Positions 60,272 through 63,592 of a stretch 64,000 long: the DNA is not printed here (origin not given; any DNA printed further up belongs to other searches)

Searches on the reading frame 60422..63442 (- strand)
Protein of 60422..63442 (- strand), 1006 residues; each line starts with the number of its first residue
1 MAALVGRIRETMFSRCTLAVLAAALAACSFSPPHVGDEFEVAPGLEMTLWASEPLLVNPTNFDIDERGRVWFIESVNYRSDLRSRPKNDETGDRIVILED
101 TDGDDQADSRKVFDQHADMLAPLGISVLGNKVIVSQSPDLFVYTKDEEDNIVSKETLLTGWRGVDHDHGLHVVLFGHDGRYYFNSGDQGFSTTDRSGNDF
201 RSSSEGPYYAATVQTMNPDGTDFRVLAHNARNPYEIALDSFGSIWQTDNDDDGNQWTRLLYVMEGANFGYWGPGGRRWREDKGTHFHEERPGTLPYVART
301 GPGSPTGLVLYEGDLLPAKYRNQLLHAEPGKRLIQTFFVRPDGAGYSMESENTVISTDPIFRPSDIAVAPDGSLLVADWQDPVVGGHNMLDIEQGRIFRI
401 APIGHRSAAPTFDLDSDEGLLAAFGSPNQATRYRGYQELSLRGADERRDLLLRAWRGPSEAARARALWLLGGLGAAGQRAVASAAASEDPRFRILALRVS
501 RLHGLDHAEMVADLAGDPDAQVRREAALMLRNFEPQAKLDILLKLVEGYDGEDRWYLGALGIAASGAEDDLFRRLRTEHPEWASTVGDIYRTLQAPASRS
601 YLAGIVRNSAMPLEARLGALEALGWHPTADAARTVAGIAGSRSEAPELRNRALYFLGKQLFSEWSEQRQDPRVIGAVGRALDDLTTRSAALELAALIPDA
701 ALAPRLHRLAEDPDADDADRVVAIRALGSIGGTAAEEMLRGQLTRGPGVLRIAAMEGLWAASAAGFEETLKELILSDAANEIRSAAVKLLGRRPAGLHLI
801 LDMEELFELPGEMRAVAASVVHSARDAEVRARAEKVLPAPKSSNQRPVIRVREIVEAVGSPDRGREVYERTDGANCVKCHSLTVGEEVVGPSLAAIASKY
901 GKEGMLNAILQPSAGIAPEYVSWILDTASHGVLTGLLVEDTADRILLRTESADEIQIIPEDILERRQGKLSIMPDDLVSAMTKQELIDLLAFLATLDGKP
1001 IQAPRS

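Call 21: search_protein_families(library=pfam, proteins=[window:60422-63442:-], max_evalue=0.001)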
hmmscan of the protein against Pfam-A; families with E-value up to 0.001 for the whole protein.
window:60422-63442:- (1006 aa): 3 families
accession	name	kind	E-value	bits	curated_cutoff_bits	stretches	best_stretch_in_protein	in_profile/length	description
PF23500.1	DUF7133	-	2.5e-50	172.4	27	1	37-387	7-355/385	Domain of unknown function (DUF7133)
PF13646.12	HEAT_2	-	1.3e-13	51.5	27.7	1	483-547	6-72/88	HEAT repeats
PF00034.26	Cytochrom_C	-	0.00011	23.9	21.3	0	863-906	3-43/90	Cytochrome c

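Call 57: search_protein_families(library=ncbifam, proteins=[window:60422-63442:-], max_evalue=0.00001)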
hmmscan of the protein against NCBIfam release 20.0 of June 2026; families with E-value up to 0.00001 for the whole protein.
window:60422-63442:- (1006 aa): 2 families
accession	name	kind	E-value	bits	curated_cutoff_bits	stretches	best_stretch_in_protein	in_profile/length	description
TIGR02604.1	Piru_Ver_Nterm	subfamily_domain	2.6e-89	300.2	122.2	1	44-402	1-365/367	PVC-type heme-binding CxxCH protein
TIGR02603.1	CxxCH_TIGR02603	domain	8.9e-22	77.5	68.15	1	861-995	3-133/134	putative heme-binding domain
